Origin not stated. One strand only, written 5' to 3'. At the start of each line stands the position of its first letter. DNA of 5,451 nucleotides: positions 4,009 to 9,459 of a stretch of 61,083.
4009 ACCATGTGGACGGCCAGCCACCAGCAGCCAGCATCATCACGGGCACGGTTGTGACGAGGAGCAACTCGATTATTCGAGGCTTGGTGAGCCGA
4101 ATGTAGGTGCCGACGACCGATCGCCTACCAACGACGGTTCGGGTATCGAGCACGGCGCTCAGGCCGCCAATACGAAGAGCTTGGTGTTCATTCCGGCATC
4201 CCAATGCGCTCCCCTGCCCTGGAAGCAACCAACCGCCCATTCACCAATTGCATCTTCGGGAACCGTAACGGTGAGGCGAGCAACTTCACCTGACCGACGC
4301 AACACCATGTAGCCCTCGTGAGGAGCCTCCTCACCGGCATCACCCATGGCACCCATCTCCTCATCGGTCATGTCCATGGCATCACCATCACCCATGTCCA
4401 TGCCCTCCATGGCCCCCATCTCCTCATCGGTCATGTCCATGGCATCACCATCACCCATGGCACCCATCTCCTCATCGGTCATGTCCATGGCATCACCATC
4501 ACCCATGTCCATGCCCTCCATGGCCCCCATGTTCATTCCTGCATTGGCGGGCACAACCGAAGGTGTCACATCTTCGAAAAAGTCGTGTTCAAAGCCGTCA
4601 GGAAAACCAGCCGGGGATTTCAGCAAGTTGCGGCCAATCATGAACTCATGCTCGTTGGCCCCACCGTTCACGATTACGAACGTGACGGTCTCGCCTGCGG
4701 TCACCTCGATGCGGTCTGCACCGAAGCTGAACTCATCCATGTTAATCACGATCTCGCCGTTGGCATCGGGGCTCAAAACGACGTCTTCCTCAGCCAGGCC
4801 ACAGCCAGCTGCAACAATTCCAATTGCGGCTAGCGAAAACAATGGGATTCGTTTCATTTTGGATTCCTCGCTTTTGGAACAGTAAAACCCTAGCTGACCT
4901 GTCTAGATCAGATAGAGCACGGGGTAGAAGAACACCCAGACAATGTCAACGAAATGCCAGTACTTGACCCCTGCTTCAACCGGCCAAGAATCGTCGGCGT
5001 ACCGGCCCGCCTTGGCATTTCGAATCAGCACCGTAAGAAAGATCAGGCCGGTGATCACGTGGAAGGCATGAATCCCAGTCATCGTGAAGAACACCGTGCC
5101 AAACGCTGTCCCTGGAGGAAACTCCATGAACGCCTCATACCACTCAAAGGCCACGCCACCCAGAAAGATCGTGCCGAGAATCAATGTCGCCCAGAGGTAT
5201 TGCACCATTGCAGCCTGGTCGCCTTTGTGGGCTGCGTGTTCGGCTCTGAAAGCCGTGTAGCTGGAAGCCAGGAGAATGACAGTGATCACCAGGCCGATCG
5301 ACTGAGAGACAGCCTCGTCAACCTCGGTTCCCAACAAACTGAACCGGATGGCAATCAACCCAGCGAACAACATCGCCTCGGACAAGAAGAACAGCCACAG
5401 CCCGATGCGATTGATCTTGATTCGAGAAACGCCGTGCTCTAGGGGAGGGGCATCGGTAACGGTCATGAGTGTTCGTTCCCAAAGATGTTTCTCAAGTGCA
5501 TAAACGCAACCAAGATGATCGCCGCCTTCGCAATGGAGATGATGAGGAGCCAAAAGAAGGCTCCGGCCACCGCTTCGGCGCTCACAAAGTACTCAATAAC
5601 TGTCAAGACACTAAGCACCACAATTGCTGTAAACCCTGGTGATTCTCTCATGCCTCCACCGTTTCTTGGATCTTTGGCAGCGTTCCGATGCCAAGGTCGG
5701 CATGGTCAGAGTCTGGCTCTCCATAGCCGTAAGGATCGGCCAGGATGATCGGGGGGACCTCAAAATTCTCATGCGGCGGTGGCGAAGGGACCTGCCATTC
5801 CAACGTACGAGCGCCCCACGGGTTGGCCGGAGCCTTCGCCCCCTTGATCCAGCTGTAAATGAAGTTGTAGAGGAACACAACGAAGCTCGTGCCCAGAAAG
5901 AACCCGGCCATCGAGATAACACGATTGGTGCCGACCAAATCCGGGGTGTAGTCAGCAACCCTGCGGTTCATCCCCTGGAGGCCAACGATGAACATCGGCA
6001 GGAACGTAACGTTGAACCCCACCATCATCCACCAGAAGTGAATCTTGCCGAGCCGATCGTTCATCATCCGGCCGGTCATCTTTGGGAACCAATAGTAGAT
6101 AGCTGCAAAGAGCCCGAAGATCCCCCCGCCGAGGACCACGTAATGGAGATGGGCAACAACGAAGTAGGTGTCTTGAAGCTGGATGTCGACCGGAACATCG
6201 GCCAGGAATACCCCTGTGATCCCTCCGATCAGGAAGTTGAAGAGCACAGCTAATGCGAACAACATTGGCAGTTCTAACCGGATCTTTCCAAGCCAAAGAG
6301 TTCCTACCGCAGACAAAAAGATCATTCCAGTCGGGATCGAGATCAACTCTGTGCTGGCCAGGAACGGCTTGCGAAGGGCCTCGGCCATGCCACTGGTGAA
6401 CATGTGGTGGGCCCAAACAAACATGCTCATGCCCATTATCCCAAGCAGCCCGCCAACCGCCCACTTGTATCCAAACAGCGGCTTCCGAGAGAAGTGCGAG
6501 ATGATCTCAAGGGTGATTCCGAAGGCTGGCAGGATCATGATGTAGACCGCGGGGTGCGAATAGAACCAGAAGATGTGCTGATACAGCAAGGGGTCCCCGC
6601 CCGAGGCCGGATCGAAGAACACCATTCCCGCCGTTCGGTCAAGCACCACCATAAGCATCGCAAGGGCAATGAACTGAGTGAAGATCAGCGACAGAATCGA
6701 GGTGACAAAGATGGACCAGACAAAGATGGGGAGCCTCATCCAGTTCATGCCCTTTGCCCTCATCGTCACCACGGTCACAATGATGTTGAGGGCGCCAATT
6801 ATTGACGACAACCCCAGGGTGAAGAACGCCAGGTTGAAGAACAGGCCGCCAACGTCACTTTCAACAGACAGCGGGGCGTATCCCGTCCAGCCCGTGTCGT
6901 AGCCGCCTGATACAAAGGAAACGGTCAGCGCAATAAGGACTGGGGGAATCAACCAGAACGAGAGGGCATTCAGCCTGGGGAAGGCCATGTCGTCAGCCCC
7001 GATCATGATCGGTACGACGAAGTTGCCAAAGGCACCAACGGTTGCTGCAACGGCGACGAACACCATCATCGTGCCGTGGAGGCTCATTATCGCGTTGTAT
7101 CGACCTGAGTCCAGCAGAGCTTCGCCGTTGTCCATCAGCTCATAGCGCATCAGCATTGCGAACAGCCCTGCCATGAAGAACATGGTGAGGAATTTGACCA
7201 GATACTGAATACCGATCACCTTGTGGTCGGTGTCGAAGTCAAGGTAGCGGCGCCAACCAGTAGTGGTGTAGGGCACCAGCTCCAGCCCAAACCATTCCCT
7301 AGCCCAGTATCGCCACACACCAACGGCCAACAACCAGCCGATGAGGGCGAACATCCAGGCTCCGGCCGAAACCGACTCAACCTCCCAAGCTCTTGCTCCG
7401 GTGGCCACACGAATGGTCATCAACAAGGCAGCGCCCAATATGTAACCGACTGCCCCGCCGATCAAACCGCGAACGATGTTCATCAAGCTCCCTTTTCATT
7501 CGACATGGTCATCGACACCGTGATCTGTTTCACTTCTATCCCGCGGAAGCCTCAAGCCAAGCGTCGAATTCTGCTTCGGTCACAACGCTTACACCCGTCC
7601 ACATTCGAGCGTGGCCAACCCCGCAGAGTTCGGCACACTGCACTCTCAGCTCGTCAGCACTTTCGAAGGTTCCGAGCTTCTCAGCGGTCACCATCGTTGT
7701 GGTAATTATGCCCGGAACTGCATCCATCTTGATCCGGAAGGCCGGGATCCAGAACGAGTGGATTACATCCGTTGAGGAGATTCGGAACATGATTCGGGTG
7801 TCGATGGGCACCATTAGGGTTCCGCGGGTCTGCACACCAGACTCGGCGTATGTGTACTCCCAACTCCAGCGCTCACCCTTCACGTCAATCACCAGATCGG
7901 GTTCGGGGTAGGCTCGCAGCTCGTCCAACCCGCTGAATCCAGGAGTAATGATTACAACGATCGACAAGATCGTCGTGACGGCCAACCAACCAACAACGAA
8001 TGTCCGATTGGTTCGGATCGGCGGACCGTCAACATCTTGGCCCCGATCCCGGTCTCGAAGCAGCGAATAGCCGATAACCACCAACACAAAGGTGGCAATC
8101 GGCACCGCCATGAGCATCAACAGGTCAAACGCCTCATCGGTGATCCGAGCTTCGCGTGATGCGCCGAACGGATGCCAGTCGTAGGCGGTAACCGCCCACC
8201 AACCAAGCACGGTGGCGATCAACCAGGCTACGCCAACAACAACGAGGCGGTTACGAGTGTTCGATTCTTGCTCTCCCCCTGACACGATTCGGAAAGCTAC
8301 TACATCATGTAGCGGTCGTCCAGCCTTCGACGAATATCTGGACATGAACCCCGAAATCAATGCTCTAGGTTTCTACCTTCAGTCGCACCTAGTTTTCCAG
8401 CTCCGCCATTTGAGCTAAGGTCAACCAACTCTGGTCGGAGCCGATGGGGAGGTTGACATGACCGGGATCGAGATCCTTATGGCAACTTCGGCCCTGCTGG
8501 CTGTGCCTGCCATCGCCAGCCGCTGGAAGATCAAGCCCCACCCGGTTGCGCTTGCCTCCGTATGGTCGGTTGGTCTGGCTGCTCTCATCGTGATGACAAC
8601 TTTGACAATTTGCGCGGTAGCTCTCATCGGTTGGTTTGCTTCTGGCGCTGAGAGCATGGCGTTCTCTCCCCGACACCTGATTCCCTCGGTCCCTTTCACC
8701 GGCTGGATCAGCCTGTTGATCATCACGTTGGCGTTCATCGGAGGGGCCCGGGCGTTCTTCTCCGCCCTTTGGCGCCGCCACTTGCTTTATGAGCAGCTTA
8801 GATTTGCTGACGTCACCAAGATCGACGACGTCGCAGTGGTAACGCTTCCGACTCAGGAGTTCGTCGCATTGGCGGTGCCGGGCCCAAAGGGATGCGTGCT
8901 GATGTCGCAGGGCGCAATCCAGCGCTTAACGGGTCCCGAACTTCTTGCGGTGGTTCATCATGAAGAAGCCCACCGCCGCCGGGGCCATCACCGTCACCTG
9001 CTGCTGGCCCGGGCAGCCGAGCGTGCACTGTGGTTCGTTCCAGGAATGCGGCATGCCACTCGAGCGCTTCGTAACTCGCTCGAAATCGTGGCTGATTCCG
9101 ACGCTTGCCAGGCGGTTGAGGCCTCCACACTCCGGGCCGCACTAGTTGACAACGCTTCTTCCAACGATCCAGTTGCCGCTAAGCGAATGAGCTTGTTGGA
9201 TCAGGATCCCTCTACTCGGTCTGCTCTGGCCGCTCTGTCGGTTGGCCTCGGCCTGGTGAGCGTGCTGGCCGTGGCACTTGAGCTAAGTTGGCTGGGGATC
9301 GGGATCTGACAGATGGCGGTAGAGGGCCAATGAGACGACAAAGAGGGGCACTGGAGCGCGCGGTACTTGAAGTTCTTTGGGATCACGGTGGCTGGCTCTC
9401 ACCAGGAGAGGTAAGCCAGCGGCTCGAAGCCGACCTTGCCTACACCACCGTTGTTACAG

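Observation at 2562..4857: Two paralogous type-1-copper cupredoxin lipoproteins with contrasting ligand-rich inserts bracket ctaB in the aa3 oxidase locus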

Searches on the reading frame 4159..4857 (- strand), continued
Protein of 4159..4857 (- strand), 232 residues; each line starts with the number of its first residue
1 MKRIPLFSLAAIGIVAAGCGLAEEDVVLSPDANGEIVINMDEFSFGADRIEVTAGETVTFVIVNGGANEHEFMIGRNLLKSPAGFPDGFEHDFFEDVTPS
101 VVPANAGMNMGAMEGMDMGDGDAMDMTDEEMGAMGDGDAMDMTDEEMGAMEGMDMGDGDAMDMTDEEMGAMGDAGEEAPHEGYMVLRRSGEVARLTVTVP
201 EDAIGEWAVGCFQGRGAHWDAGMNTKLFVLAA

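Call 83: search_protein_families(library=pfam, alignment_id=A5, max_evalue=0.00001)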
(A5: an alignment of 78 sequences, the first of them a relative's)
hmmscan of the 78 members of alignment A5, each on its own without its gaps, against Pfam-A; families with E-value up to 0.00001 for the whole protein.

A. member 1, L001:10277-11002:- (241 aa): 0 families

B. families by the number of members that match (of 78 scanned): 88 families (the first 25 are shown)
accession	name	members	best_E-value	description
PF00005.33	ABC_tran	3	9.2e-34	ABC transporter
PF00578.27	AhpC-TSA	2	4.1e-29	AhpC/TSA family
PF08534.16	Redoxin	2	1.1e-26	Redoxin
PF00534.26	Glycos_transf_1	2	7.5e-18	Glycosyl transferases group 1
PF13692.12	Glyco_trans_1_4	2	4.6e-16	Glycosyl transferases group 1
PF02683.22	DsbD_TM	2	3.7e-12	Cytochrome C biogenesis protein transmembrane domain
PF13442.11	Cytochrome_CBB3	2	1.2e-11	Cytochrome C oxidase, cbb3-type, subunit III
PF00034.26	Cytochrom_C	2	2.8e-11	Cytochrome c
PF02628.20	COX15-CtaA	1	9.3e-92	Cytochrome oxidase assembly protein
PF01645.23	Glu_synthase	1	2.2e-89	Conserved region in glutamate synthase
PF02673.24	BacA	1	6.9e-66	Bacitracin resistance protein BacA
PF12974.12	Phosphonate-bd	1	6.6e-62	ABC transporter, phosphonate, periplasmic substrate-binding protein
PF02630.20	SCO1-SenC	1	3.1e-44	SCO1/SenC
PF02104.20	SURF1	1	2.5e-42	SURF1 family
PF04235.18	DUF418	1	1.3e-35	Protein of unknown function (DUF418)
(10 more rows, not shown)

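Call 89: find_encoding_contigs(protein=P0145, flank=8000, max_places=2)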
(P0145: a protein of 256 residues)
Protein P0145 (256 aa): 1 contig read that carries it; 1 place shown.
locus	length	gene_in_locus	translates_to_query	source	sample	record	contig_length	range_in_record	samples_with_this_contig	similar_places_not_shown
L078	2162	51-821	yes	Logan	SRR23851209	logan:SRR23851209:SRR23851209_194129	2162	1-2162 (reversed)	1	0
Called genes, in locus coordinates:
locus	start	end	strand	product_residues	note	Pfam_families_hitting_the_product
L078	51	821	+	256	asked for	-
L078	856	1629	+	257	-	PF00116:COX2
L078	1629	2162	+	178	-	?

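Call 90: find_encoding_contigs(protein=P0166, flank=8000, max_places=2)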
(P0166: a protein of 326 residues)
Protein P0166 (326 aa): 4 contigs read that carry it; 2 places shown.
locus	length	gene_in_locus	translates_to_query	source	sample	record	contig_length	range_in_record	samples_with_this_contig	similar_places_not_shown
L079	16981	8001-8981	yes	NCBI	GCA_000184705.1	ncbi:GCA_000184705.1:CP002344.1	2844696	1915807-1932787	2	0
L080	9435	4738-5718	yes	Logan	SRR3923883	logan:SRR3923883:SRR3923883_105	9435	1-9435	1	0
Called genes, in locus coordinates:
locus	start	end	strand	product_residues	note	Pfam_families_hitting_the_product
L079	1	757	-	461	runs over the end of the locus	PF26769:HAMP_PhoQ (faint), PF00672:HAMP, PF00512:HisKA, PF02518:HATPase_c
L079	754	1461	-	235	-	PF00072:Response_reg, PF00486:Trans_reg_C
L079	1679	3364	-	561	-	-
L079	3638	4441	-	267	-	PF01790:LGT (faint)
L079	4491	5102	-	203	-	PF00578:AhpC-TSA, PF08534:Redoxin, PF00085:Thioredoxin (weak), PF13098:Thioredoxin_2 (weak), PF13905:Thioredoxin_8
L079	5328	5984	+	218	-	PF13386:DsbD_2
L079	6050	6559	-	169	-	PF00581:Rhodanese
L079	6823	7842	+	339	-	PF01040:UbiA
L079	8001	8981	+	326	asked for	PF13473:Cupredoxin_1 (faint)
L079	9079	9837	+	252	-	PF00116:COX2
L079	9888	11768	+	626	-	PF00115:COX1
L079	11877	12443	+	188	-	PF00510:COX3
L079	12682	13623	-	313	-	PF05569:Peptidase_M56, PF01435:Peptidase_M48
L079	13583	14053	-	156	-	PF03965:Penicillinase_R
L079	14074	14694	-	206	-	PF13489:Methyltransf_23, PF01209:Ubie_methyltran, PF13847:Methyltransf_31, PF08241:Methyltransf_11, PF08242:Methyltransf_12, PF13649:Methyltransf_25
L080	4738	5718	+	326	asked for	PF13473:Cupredoxin_1 (faint)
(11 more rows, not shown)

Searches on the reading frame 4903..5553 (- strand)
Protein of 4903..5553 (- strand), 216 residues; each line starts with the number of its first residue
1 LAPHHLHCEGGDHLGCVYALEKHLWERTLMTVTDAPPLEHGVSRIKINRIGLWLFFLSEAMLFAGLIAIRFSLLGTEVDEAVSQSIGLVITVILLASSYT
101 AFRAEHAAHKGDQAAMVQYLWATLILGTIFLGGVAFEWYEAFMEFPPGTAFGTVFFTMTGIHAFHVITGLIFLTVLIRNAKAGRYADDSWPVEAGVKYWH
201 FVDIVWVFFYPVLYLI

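Call 3: search_protein_families(library=pfam, proteins=[window:4903-5553:-], max_evalue=0.1)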
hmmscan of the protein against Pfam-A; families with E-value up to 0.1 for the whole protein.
window:4903-5553:- (216 aa): 2 families
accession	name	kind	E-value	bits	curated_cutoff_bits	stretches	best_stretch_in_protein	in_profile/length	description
PF00510.24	COX3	-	1.5e-23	84.4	23.8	1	40-215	68-255/258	Cytochrome c oxidase subunit III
PF14147.11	Spore_YhaL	-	0.04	14.1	27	0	52-80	3-31/52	Sporulation protein YhaL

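Call 4: search_protein_families(library=ncbifam, proteins=[window:4903-5553:-], max_evalue=0.1)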
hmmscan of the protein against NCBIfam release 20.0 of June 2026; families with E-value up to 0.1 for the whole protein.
window:4903-5553:- (216 aa): 4 families
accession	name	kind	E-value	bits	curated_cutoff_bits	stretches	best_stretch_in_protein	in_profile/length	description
NF050119.1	aa3_CtaE_Actin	exception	1.2e-29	103.9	190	1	41-216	4-189/190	aa3-type cytochrome oxidase subunit III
TIGR02842.1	CyoC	equivalog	6.1e-23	82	223.75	1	50-216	3-177/180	cytochrome o ubiquinol oxidase subunit III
TIGR02897.1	QoxC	equivalog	1.4e-22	80.7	239.9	1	45-216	7-187/190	cytochrome aa3 quinol oxidase subunit III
NF007944.0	PRK10663.1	equivalog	4e-19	69.2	340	1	40-216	16-201/204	cytochrome o ubiquinol oxidase subunit III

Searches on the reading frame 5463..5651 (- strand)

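Call 101: search_protein_families(library=pfam, proteins=[window:5463-5651:-], max_evalue=0.01)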
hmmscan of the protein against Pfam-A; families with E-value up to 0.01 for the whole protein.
window:5463-5651:- (62 aa): 1 family
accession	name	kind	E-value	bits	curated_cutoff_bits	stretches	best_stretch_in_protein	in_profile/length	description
PF03626.19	COX4_pro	-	8.7e-07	29.7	28.9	1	10-54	4-50/72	Prokaryotic Cytochrome C oxidase subunit IV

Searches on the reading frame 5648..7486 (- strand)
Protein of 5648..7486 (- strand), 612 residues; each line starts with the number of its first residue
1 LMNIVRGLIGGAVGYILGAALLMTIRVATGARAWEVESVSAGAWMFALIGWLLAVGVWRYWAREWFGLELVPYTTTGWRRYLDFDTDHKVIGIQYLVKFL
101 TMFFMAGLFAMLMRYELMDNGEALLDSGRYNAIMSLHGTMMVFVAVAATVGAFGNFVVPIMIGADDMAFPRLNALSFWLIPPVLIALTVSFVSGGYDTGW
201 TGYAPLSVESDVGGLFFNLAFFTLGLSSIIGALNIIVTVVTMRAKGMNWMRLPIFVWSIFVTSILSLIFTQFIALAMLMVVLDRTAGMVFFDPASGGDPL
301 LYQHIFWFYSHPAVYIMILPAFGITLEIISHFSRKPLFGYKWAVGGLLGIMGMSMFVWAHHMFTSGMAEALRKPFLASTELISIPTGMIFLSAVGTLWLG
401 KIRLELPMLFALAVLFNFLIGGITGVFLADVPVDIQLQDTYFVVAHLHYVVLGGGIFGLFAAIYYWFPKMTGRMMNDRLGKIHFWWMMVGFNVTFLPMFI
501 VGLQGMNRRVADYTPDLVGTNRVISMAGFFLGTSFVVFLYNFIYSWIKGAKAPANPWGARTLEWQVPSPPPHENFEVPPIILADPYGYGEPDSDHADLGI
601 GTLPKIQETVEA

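Call 3: search_protein_families(library=pfam, proteins=[window:5648-7486:-], max_evalue=0.1)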
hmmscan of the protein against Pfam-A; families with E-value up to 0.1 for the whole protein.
window:5648-7486:- (612 aa): 1 family
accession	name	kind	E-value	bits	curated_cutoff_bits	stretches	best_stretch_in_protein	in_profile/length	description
PF00115.25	COX1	-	7.3e-142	473.7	34.8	1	91-524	2-430/436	Cytochrome C and Quinol oxidase polypeptide I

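Call 4: search_protein_families(library=ncbifam, proteins=[window:5648-7486:-], max_evalue=0.1)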
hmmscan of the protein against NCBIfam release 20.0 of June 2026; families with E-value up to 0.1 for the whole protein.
window:5648-7486:- (612 aa): 6 families
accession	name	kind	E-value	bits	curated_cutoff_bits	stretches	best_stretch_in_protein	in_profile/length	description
TIGR02891.1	CtaD_CoxA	equivalog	1.2e-191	637.8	670.75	1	85-580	4-503/504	cytochrome c oxidase subunit I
NF050116.1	cyt_aa3_Actin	exception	1.3e-151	506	880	1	86-581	6-507/522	aa3-type cytochrome oxidase subunit I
TIGR02882.1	QoxB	equivalog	4.3e-132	441.7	1015.5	1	85-581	47-550/643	cytochrome aa3 quinol oxidase subunit I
TIGR02843.1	CyoB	equivalog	6.3e-121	404.9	1020.35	1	78-581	44-557/646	cytochrome o ubiquinol oxidase subunit I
NF011592.0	PRK15017.1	equivalog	2.4e-92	310.8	1271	1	77-581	44-558/663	cytochrome o ubiquinol oxidase subunit I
NF041075.1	quin_ox_SoxB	equivalog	3.9e-28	98.6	700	1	104-548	9-456/468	proton pump complex quinol oxidase subunit SoxB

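Call 76: search_solved_structures(query=window:5648-7486:-, max_evalue=1e-50)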
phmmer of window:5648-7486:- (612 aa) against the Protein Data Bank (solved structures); distinct sequences matched with E-value up to 1e-50: 41.
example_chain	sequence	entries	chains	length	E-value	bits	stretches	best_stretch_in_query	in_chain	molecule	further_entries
2yev_A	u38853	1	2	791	1.8e-139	469.4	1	85-578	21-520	CYTOCHROME C OXIDASE POLYPEPTIDE I+III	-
8hcr_F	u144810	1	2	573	3.3e-133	448.7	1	84-581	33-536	Probable cytochrome c oxidase subunit 1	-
6hwh_V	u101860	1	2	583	6.1e-132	444.5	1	82-581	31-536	Cytochrome c oxidase subunit 1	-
7rh6_R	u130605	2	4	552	3.7e-131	441.9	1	85-581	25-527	Cytochrome c oxidase subunit 1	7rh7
6adq_F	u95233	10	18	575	3.8e-131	441.8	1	84-581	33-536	Cytochrome c oxidase subunit 1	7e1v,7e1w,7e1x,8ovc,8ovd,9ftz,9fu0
7rh5_R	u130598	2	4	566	4.5e-131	441.6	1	85-581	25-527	Cytochrome c oxidase subunit 1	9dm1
9wcx_I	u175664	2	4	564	1.6e-128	433.2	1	84-582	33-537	Cytochrome c oxidase subunit 1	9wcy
7q21_D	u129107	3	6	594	7.6e-128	430.9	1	84-582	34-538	Cytochrome c oxidase subunit 1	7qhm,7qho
7jro_a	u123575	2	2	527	3.4e-126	425.5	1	84-580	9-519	COX1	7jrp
6koc_A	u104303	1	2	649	7.4e-119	401.2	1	85-582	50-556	AA3-600 quinol oxidase subunit I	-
6kob_A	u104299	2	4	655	7.7e-119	401.2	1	85-582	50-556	AA3-600 quinol oxidase subunit I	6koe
6pw0_A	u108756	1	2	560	1.5e-116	393.6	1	129-579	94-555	Cytochrome c oxidase subunit 1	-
1m56_A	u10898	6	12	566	1.5e-116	393.6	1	129-579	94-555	CYTOCHROME C OXIDASE | Cytochrome c oxidase subunit 1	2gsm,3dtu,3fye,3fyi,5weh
1m57_A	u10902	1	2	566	1.6e-116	393.6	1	129-579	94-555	CYTOCHROME C OXIDASE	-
1qle_A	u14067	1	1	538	6.3e-116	391.6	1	124-579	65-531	CYTOCHROME C OXIDASE POLYPEPTIDE I-BETA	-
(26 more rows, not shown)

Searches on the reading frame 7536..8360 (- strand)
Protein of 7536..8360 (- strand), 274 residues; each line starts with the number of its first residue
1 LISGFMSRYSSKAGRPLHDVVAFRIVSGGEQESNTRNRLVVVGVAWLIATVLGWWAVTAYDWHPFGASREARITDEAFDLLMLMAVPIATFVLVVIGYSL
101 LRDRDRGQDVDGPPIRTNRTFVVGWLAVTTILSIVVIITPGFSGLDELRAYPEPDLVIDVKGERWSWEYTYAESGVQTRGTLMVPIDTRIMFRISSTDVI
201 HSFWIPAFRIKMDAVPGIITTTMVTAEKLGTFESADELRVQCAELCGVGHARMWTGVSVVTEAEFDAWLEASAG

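Call 3: search_protein_families(library=pfam, proteins=[window:7536-8360:-], max_evalue=0.1)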
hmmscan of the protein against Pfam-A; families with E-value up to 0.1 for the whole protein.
window:7536-8360:- (274 aa): 3 families
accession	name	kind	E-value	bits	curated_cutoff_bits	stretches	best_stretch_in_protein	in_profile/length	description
PF00116.26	COX2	-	7.2e-18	65.1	22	1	181-256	47-116/120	Cytochrome C oxidase subunit II, periplasmic domain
PF19230.4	DUF5883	-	0.02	15.4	25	1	90-133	55-95/120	Family of unknown function (DUF5883)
PF00689.26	Cation_ATPase_C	-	0.053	13.7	27.3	1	40-144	55-143/175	Cation transporting ATPase, C-terminus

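Call 4: search_protein_families(library=ncbifam, proteins=[window:7536-8360:-], max_evalue=0.1)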
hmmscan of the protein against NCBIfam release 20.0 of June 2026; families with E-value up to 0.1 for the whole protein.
window:7536-8360:- (274 aa): 5 families
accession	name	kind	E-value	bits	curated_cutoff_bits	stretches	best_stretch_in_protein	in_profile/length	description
TIGR02866.1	CoxB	equivalog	1.2e-48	165.3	147.7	1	74-270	9-202/202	cytochrome c oxidase subunit II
NF050117.1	aa3_CtaC_Actin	exception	1.2e-31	109.8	250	1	56-270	20-243/244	aa3-type cytochrome oxidase subunit II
TIGR01432.1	QOXA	equivalog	2.2e-17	63.1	240.95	1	87-269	42-223/227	cytochrome aa3 quinol oxidase subunit II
TIGR01433.1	CyoA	equivalog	6.6e-16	58.4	266.2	1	78-270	36-223/226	ubiquinol oxidase subunit II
NF007816.0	PRK10525.1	equivalog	1.4e-12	47.4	511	1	77-270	47-236/318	cytochrome o ubiquinol oxidase subunit II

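Call 77: search_solved_structures(query=window:7536-8360:-, max_evalue=0.00001, show_alignments=1)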
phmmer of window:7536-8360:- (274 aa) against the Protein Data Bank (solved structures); distinct sequences matched with E-value up to 0.00001: 51.
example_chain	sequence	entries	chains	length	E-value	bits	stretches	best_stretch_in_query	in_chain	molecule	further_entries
1m56_B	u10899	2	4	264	7.6e-23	84.1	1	173-274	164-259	CYTOCHROME C OXIDASE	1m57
6ci0_B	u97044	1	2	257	9e-23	83.8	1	175-271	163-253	Cytochrome c oxidase subunit 2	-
3om3_B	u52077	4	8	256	1.6e-22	83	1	173-271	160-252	Cytochrome c oxidase subunit 2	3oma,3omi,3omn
6pw1_B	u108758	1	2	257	1.7e-22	82.9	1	175-271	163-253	Cytochrome c oxidase subunit 2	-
2gsm_B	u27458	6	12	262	1.8e-22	82.8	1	175-271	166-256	Cytochrome c oxidase subunit 2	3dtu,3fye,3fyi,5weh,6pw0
1qle_B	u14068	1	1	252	7e-22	80.9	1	175-270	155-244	CYTOCHROME C OXIDASE POLYPEPTIDE II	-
1ar1_B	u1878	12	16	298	1.4e-21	79.9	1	175-270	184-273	CYTOCHROME C OXIDASE | Cytochrome c oxidase subunit 2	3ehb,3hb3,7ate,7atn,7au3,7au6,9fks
2yev_B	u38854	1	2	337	3.3e-21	78.7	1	90-272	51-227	CYTOCHROME C OXIDASE SUBUNIT 2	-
4w9z_A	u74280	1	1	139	1.5e-19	73.3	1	181-272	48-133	Cytochrome c oxidase subunit 2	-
6kob_B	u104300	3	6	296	1.7e-18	69.8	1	80-271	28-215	Quinol oxidase subunit 2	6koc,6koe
8hcr_E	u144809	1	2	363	3.2e-18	68.9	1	181-270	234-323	CYTOCHROME AA3 SUBUNIT CtaC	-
4txv_B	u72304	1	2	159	4.2e-18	68.5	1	151-272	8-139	Cytochrome c oxidase subunit 2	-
8ucj_b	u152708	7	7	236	1.2e-17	67.1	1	180-270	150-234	Cytochrome c oxidase subunit 2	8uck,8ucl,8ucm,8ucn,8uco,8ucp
6hu9_b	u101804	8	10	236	5.8e-17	64.8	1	178-270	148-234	Cytochrome c oxidase subunit 2 | CYTOCHROME C OXIDASE SUBUNIT 2; SYNONYM: CYTOCHROME C OXIDASE POLYPEPTIDE II, COX2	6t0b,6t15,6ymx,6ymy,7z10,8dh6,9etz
6giq_b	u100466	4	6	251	7.4e-17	64.4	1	178-270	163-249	Cytochrome c oxidase subunit 2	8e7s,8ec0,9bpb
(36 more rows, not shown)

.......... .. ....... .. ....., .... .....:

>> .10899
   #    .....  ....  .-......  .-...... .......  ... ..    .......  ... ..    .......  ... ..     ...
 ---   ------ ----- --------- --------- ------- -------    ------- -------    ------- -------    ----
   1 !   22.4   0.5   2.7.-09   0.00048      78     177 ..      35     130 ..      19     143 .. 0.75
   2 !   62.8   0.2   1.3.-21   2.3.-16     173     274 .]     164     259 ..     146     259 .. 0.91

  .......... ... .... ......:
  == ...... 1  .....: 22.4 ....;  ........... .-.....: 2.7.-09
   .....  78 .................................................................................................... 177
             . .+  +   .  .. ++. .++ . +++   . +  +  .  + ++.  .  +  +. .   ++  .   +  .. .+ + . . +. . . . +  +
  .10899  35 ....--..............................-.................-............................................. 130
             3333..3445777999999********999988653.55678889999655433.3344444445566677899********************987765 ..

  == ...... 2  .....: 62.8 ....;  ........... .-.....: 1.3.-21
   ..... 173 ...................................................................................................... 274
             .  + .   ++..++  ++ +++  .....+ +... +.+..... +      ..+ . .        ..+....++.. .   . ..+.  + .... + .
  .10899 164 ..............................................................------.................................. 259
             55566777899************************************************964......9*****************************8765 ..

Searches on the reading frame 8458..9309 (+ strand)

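Call 3: search_protein_families(library=pfam, proteins=[window:8458-9309:+], max_evalue=0.1)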
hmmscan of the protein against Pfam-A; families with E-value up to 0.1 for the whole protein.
window:8458-9309:+ (283 aa): 2 families
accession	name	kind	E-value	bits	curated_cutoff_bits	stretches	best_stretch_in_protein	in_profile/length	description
PF05569.17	Peptidase_M56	-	3.6e-06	26.8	31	1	144-220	175-251/296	BlaR1 peptidase M56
PF01435.24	Peptidase_M48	-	0.00015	22.1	20.3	1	125-190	26-93/186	Peptidase family M48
